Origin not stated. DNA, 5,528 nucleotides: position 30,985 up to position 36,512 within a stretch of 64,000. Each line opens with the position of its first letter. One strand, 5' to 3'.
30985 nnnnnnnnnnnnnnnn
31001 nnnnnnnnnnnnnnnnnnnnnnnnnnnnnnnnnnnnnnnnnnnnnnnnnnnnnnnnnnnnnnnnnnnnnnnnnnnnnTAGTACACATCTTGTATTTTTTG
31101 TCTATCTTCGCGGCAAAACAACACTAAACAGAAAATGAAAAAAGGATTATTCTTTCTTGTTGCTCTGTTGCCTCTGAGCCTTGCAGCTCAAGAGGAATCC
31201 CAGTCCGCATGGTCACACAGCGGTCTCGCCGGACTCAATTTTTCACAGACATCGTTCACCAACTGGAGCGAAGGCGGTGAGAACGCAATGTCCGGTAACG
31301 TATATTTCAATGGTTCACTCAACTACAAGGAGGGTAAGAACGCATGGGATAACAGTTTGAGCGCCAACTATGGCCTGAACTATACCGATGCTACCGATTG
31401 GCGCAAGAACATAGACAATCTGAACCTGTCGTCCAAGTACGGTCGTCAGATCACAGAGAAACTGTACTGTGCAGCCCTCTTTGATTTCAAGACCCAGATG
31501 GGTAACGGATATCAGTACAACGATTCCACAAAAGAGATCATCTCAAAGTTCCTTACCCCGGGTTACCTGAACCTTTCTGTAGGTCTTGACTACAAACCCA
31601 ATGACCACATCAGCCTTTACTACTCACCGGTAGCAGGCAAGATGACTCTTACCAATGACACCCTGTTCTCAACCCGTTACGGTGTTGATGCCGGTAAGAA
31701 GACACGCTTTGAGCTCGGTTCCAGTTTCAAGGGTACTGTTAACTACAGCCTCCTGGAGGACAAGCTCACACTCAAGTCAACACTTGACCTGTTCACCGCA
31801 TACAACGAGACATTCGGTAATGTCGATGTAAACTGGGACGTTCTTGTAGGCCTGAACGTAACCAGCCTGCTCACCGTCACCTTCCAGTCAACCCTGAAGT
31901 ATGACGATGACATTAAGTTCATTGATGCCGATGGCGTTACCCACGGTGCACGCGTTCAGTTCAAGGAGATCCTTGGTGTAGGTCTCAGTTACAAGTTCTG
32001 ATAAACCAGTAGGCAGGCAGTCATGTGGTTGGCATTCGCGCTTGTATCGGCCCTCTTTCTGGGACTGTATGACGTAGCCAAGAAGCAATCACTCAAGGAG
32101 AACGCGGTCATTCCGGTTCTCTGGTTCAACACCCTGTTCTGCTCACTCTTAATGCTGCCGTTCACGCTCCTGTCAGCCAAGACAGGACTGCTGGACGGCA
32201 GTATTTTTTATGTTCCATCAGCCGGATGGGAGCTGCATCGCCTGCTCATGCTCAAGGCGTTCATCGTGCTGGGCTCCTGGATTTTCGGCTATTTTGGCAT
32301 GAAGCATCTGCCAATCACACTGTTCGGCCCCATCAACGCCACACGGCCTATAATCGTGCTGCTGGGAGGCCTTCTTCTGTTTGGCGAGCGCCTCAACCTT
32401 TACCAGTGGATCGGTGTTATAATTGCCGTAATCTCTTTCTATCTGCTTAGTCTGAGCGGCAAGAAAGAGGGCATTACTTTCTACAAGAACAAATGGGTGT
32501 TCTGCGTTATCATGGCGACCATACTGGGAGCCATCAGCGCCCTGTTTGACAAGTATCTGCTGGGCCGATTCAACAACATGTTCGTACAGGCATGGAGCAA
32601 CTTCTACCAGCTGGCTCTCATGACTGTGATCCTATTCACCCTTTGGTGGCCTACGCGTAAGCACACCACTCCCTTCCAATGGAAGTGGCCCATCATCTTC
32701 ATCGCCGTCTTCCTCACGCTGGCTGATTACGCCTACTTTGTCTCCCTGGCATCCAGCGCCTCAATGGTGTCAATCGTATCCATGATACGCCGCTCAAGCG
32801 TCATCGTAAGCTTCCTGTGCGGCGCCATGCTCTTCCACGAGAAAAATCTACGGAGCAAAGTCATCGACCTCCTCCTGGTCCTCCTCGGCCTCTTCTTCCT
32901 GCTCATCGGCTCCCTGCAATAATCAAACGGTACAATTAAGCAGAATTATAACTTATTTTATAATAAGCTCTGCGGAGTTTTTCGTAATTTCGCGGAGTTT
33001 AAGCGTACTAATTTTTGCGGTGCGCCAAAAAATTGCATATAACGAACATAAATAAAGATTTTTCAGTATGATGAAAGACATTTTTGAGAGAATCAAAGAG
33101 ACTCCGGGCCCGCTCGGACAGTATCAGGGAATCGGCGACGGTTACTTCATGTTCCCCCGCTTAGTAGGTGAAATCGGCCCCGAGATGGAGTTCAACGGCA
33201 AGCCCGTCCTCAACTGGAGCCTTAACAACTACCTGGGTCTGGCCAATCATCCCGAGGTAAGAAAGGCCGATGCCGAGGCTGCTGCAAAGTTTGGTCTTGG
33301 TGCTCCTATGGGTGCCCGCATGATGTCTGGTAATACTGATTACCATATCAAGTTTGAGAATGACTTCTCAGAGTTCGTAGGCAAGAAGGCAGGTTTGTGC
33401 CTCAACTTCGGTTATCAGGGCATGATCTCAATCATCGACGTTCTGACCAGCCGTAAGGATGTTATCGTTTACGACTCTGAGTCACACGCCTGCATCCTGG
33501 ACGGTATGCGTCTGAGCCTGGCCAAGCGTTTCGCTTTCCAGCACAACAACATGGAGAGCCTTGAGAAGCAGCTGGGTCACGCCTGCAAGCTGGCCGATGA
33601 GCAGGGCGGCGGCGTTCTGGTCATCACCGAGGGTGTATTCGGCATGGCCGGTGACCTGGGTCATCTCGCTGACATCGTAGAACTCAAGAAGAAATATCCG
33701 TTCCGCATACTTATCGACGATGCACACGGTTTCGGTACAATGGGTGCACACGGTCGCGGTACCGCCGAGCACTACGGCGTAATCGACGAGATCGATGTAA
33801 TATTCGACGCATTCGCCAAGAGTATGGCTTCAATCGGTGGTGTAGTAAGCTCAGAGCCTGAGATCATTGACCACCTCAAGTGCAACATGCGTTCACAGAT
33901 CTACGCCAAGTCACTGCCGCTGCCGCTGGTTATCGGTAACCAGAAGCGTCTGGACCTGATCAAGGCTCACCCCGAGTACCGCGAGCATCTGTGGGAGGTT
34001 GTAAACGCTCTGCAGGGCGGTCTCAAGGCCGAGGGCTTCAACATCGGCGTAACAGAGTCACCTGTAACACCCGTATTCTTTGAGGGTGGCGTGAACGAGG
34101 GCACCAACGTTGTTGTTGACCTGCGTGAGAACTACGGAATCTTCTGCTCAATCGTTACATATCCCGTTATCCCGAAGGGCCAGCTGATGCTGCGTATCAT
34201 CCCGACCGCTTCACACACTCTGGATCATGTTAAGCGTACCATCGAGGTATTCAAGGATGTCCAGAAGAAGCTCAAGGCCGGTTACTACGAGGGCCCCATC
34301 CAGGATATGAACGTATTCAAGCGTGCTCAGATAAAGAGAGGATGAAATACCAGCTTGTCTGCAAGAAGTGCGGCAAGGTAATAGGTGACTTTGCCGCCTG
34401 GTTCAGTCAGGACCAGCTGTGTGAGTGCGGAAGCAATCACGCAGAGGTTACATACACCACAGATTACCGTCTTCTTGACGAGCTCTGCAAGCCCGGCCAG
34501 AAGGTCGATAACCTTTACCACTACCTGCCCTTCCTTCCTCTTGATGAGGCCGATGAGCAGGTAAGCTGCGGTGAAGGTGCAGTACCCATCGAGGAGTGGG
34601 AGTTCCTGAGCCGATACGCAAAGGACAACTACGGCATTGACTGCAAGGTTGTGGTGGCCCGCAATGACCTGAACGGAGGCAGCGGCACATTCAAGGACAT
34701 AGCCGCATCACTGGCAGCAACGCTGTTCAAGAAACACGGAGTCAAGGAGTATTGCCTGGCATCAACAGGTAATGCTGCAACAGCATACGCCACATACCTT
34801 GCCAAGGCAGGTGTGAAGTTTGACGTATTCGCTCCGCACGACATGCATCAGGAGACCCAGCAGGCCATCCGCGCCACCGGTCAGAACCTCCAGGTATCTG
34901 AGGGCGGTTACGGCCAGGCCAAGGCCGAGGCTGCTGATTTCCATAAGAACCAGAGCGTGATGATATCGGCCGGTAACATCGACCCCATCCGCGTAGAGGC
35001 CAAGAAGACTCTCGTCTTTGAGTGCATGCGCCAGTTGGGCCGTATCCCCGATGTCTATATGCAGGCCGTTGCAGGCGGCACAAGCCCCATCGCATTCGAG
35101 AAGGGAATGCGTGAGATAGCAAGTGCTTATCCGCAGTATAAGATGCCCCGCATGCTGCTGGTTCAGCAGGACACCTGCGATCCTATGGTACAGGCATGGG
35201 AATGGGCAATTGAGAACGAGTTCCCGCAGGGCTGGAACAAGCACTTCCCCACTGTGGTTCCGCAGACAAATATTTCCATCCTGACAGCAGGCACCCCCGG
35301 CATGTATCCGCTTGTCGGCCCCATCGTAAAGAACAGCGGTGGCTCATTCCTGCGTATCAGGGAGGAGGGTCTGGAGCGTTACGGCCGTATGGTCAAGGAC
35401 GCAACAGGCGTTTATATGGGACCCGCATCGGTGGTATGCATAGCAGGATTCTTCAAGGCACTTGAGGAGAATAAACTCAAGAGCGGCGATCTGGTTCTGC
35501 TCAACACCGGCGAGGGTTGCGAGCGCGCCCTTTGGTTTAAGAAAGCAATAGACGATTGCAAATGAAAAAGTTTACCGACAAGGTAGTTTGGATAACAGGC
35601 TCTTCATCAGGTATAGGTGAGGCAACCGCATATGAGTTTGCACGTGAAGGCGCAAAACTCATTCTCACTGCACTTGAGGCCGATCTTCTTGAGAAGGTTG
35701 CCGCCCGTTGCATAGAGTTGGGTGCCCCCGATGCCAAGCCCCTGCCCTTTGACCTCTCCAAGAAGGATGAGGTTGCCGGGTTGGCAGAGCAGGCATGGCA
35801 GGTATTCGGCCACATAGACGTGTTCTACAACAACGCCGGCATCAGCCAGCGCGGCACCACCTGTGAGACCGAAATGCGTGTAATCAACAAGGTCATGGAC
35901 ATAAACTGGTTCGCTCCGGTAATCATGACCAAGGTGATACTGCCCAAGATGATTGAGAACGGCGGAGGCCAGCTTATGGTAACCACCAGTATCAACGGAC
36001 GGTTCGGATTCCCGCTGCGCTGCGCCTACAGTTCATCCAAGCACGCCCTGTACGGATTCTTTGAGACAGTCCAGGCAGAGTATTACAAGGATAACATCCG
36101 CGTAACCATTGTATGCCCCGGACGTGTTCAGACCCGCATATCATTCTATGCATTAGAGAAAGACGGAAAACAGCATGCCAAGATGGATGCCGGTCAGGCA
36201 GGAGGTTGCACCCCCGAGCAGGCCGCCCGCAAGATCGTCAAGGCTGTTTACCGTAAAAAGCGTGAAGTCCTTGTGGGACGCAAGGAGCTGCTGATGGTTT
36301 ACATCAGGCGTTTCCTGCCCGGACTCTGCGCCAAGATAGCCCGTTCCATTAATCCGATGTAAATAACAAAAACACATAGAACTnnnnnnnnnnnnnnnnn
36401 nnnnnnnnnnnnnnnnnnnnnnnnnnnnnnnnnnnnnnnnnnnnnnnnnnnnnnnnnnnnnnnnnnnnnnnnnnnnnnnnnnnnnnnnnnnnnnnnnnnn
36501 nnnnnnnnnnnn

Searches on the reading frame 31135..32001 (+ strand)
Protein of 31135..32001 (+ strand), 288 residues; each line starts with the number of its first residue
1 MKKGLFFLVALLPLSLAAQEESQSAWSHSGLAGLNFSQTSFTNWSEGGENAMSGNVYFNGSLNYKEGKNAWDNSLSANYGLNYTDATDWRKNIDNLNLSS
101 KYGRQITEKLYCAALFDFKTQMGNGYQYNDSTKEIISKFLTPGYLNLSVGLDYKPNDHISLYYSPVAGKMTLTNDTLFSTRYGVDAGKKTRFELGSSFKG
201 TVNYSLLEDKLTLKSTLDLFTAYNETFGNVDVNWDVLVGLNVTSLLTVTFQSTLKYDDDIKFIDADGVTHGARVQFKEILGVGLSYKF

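Call 14: search_protein_families(library=pfam, proteins=[window:31135-32001:+], max_evalue=0.0001)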
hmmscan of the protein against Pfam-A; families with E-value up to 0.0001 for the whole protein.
window:31135-32001:+ (288 aa): 1 family
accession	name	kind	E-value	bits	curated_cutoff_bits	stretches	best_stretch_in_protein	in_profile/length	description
PF11276.14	DUF3078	-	1.4e-26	93.1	25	1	36-126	1-92/92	Protein of unknown function (DUF3078)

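Call 29: search_protein_families(library=ncbifam, proteins=[window:31135-32001:+], max_evalue=1e-10)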
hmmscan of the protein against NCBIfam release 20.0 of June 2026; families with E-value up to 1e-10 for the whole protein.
window:31135-32001:+ (288 aa): 0 families

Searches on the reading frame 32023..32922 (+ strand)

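Call 14: search_protein_families(library=pfam, proteins=[window:32023-32922:+], max_evalue=0.0001)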
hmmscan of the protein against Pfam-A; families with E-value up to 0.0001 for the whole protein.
window:32023-32922:+ (299 aa): 1 family
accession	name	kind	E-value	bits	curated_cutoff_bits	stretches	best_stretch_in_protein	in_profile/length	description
PF00892.27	EamA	-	1.3e-22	80.9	28.2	2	2-143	3-134/135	EamA-like transporter family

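Call 29: search_protein_families(library=ncbifam, proteins=[window:32023-32922:+], max_evalue=1e-10)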
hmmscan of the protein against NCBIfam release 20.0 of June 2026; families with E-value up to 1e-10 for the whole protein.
window:32023-32922:+ (299 aa): 1 family
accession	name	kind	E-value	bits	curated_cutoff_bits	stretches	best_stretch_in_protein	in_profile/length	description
TIGR03340.1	phn_DUF6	hypoth_equivalog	1.3e-11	44.7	288.15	1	32-291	30-279/281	phosphonate utilization associated putative membrane protein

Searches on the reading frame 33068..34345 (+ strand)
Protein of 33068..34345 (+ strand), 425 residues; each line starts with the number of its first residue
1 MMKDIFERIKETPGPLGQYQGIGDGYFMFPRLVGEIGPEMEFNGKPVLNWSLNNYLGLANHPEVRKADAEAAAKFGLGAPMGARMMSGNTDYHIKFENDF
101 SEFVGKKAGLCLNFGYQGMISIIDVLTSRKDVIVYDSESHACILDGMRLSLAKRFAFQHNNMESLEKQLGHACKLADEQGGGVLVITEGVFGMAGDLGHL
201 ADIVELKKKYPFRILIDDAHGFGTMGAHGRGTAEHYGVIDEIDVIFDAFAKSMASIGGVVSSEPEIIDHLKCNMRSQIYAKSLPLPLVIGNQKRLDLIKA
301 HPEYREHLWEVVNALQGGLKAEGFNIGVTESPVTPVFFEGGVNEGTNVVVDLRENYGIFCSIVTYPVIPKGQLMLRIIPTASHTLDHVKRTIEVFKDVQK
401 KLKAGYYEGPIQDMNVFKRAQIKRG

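Call 14: search_protein_families(library=pfam, proteins=[window:33068-34345:+], max_evalue=0.0001)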
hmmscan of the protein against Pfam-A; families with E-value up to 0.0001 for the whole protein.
window:33068-34345:+ (425 aa): 1 family
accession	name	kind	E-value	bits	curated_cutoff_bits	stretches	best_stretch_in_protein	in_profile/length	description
PF00155.27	Aminotran_1_2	-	5.3e-33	115.1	19.7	1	46-394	2-360/361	Aminotransferase class I and II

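Call 29: search_protein_families(library=ncbifam, proteins=[window:33068-34345:+], max_evalue=1e-10)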
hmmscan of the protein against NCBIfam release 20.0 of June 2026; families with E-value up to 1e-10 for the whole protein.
window:33068-34345:+ (425 aa): 11 families
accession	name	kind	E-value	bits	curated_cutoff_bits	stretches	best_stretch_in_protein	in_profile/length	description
NF047600.1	SerpalmtaseCFB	equivalog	1.2e-92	310.6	640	1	30-403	28-393/395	serine palmitoyltransferase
NF005394.0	PRK06939.1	equivalog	7e-84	281.9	460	1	38-403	34-395/397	glycine C-acetyltransferase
TIGR00858.1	bioF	equivalog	3.8e-81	272.6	426.45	1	37-395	13-364/365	8-amino-7-oxononanoate synthase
TIGR01825.1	gly_Cac_T_rel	subfamily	2.2e-80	270.2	535.4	1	33-403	21-383/385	BioF/Kbl family PLP-dependent acyltransferase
NF047599.1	SerpalmtaseBetaP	equivalog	7.7e-80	268.5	500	1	41-402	39-393/394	serine palmitoyltransferase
TIGR01822.1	2am3keto_CoA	equivalog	2e-70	237.7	493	1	42-403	34-391/393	glycine C-acetyltransferase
NF047603.1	SerpalmtaseAlphaP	equivalog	7.5e-61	206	670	1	43-398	43-392/399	serine palmitoyltransferase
TIGR01821.1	5aminolev_synth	equivalog_domain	4e-60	203.8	338.55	1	45-403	45-398/402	5-aminolevulinate synthase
NF005526.0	PRK07179.1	equivalog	4.1e-50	170.5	428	1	50-403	59-400/407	alpha-hydroxyketone-type quorum-sensing autoinducer synthase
NF005697.0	PRK07505.1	subfamily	5.5e-26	91.1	342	1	43-402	46-402/405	hypothetical protein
NF004608.1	PRK05937.1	equivalog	3.4e-25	88.6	399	1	77-314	41-274/366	8-amino-7-oxononanoate synthase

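Call 70: search_solved_structures(query=window:33068-34345:+, max_evalue=1e-30, show_alignments=0)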
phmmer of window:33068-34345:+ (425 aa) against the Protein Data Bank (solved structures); distinct sequences matched with E-value up to 1e-30: 42.
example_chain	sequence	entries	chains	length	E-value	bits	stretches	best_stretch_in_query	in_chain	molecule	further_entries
7u7h_A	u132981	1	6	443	8.8e-182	607.9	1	2-408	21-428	7-keto-8-aminopelargonate synthetase-like enzyme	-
28eh_A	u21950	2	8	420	4.3e-162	543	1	2-409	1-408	Cysteate-C-fatty acyltransferase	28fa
3a2b_A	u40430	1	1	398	8.8e-74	252.1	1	29-400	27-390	Serine palmitoyltransferase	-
8guh_A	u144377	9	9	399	8.9e-74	252.1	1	29-400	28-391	Serine palmitoyltransferase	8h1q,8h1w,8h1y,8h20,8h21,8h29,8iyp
8s1y_A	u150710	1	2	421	1e-59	205.7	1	24-402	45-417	8-amino-7-oxononanoate synthase/2-amino-3-ketobutyrate coenzyme A ligase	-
7poa_A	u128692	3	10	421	3.2e-59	204.1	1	24-402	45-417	8-amino-7-oxononanoate synthase/2-amino-3-ketobutyrate coenzyme A ligase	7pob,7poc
3tqx_A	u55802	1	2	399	1.2e-57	198.9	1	36-404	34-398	2-amino-3-ketobutyrate coenzyme A ligase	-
7v58_A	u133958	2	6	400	1.4e-57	198.7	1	43-401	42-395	2-amino-3-ketobutyrate coenzyme A ligase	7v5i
1fc4_A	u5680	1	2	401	2.6e-56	194.5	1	42-402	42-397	2-AMINO-3-KETOBUTYRATE CONENZYME A LIGASE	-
2w8t_A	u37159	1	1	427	1e-53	186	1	39-396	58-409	SERINE PALMITOYLTRANSFERASE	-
2w8u_A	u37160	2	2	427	1e-53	186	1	39-396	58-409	SERINE PALMITOYLTRANSFERASE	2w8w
2w8v_A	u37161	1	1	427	1.1e-53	185.9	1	39-396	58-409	SERINE PALMITOYLTRANSFERASE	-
2jg2_A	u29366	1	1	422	1.2e-53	185.8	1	39-396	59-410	SERINE PALMITOYLTRANSFERASE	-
2w8j_A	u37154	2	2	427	1.2e-53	185.8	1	39-396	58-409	SERINE PALMITOYLTRANSFERASE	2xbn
2jgt_A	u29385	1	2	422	1.4e-53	185.5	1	39-396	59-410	SERINE PALMITOYLTRANSFERASE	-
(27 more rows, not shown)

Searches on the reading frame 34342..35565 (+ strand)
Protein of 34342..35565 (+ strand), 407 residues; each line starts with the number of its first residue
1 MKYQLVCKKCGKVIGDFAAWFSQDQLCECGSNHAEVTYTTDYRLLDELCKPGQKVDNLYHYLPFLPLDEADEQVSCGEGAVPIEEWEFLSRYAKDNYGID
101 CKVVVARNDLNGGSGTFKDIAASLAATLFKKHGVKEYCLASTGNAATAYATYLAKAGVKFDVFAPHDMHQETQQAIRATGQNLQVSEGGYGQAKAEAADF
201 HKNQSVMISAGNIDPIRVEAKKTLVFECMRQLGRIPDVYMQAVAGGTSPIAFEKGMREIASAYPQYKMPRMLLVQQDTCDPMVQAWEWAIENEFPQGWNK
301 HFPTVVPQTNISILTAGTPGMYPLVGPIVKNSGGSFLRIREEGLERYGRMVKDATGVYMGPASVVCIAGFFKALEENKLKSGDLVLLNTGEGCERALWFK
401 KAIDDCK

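Call 14: search_protein_families(library=pfam, proteins=[window:34342-35565:+], max_evalue=0.0001)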
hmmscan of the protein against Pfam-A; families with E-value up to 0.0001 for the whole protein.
window:34342-35565:+ (407 aa): 1 family
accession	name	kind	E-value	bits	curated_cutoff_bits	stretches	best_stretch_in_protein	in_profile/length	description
PF00291.31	PALP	-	6.6e-38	131.1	35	1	78-390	5-295/295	Pyridoxal-phosphate dependent enzyme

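Call 29: search_protein_families(library=ncbifam, proteins=[window:34342-35565:+], max_evalue=1e-10)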
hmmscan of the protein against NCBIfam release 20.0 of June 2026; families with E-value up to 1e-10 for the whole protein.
window:34342-35565:+ (407 aa): 7 families
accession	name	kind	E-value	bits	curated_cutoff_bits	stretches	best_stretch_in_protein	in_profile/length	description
NF006050.0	PRK08197.1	equivalog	1.4e-43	149.2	303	1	5-396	9-385/406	threonine synthase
TIGR03844.1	cysteate_syn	equivalog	5.7e-30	104.4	324.9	1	3-396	1-383/398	cysteate synthase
NF006205.0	PRK08329.1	equivalog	2.5e-24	85.9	358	1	5-279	2-248/347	threonine synthase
NF004170.0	PRK05638.1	equivalog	5.5e-24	84.5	421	1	6-393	3-356/442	threonine synthase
NF004996.0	PRK06381.1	equivalog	5.9e-16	58.4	266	1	111-391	40-317/319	threonine synthase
TIGR00260.1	thrC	equivalog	1.5e-15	57.2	167.1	1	102-377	38-314/340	threonine synthase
NF005035.0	PRK06450.1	equivalog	7e-14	51.4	301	1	107-284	70-244/338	threonine synthase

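Call 71: search_solved_structures(query=window:34342-35565:+, max_evalue=1e-10, show_alignments=0)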
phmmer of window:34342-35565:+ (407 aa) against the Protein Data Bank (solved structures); distinct sequences matched with E-value up to 1e-10: 4.
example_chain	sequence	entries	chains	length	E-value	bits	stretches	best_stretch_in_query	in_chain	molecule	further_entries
2d1f_A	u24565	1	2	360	6.2e-22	81.4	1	101-393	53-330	Threonine synthase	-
2zsj_A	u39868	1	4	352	8.7e-22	80.9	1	60-393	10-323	Threonine synthase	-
6cgq_A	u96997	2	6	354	1.8e-17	66.7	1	58-393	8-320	Threonine synthase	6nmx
1uim_A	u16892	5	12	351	2.6e-17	66.2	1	60-394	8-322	Threonine Synthase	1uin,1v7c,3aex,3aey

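Call 91: find_related_loci(query=A6, collection=metagenome_contigs, flank=10000)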
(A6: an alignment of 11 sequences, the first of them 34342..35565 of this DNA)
Query A6 (407 aa) in metagenome_contigs; peptide patterns used: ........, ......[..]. (x = any residue, [..] = any of these).
406 stretches matched a pattern; 301 encode a relative of the query (tblastn E <= 1e-3); the best 80 are kept; 80 distinct loci.
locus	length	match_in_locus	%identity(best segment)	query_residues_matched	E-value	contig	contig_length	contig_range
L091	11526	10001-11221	98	1-407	0e+0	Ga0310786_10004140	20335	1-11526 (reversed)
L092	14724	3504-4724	97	1-407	0e+0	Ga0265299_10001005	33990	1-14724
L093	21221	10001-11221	97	1-407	0e+0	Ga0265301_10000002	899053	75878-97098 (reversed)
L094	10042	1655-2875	97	1-407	0e+0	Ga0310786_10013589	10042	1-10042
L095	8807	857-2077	94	1-407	0e+0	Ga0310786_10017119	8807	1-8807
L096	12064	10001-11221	94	1-407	0e+0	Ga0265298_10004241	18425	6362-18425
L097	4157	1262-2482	94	1-407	0e+0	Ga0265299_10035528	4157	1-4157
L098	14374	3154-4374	93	1-407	0e+0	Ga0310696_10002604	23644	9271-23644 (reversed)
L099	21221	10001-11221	93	1-407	0e+0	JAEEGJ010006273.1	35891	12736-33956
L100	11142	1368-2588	93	1-407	0e+0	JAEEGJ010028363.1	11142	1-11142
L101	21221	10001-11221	93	1-407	0e+0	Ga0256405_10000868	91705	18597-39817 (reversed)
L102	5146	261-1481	92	1-407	0e+0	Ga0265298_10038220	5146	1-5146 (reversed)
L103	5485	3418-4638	92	1-407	0e+0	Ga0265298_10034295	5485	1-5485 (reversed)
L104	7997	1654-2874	90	1-407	0e+0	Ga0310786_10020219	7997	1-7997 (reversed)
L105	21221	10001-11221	88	1-407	0e+0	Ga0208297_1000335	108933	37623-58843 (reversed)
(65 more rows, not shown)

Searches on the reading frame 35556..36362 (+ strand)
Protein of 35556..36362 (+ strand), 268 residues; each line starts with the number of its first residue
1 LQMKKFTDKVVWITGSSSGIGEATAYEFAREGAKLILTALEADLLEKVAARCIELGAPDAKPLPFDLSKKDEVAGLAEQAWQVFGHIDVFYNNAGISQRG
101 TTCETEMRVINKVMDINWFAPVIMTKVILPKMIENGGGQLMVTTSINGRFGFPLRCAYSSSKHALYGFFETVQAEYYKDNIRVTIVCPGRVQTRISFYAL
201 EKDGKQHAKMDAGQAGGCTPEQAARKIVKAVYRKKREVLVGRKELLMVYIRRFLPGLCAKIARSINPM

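Call 14: search_protein_families(library=pfam, proteins=[window:35556-36362:+], max_evalue=0.0001)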
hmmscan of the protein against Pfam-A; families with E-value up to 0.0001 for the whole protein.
window:35556-36362:+ (268 aa): 3 families
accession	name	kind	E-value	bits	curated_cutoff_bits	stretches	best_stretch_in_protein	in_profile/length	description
PF00106.31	adh_short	-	2.8e-50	171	26.6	1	9-196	1-187/195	short chain dehydrogenase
PF13561.12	adh_short_C2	-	1.9e-35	123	27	1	17-213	5-197/236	Enoyl-(Acyl carrier protein) reductase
PF08659.16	KR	-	1.4e-06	28.7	22.6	1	11-171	3-162/180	KR domain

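Call 29: search_protein_families(library=ncbifam, proteins=[window:35556-36362:+], max_evalue=1e-10)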
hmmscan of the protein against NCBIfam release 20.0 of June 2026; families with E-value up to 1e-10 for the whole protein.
window:35556-36362:+ (268 aa): 192 families (the best 25 are shown)
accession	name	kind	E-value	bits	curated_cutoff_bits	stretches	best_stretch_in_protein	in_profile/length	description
NF004825.0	PRK06181.1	equivalog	2.4e-68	230.3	215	1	3-263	1-260/268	SDR family oxidoreductase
NF005495.0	PRK07109.1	subfamily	6.6e-48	163.7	264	1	1-262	1-259/334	SDR family oxidoreductase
NF005881.0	PRK07832.1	equivalog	2.1e-45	155.2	296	1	2-238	3-245/287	SDR family oxidoreductase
NF004514.1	PRK05855.1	equivalog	3.5e-44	151.4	455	1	3-264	308-576/578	SDR family oxidoreductase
NF005878.0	PRK07825.1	subfamily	9.6e-42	143.2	287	1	2-260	3-246/278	short chain dehydrogenase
NF004818.0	PRK06172.1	equivalog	5.5e-40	137.3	336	1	3-212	2-211/253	SDR family oxidoreductase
NF005806.0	PRK07666.1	equivalog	1.2e-39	136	286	1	3-212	2-210/239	3-ketoacyl-ACP reductase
NF009093.0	PRK12429.1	subfamily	3.4e-39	134.7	258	1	5-197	2-193/259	3-hydroxybutyrate dehydrogenase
NF005559.1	PRK07231.1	subfamily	4.4e-39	134.5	215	1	6-208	2-204/249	glucose 1-dehydrogenase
NF005672.0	PRK07454.1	equivalog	6.4e-39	133.6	234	1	8-195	6-192/241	SDR family oxidoreductase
NF005681.0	PRK07478.1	subfamily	2e-38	132.2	267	1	3-200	1-199/254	SDR family oxidoreductase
TIGR01963.1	PHB_DH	subfamily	6.1e-38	130.5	307.05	1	9-201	2-193/255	3-hydroxybutyrate dehydrogenase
NF004792.0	PRK06139.1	equivalog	3.7e-37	128.1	308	1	3-263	3-259/327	SDR family oxidoreductase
NF004791.0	PRK06138.1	equivalog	2.1e-36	125.5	312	1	6-203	3-200/252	SDR family oxidoreductase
NF006123.0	PRK08267.1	equivalog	2.5e-36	125.2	261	1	9-264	3-254/261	SDR family oxidoreductase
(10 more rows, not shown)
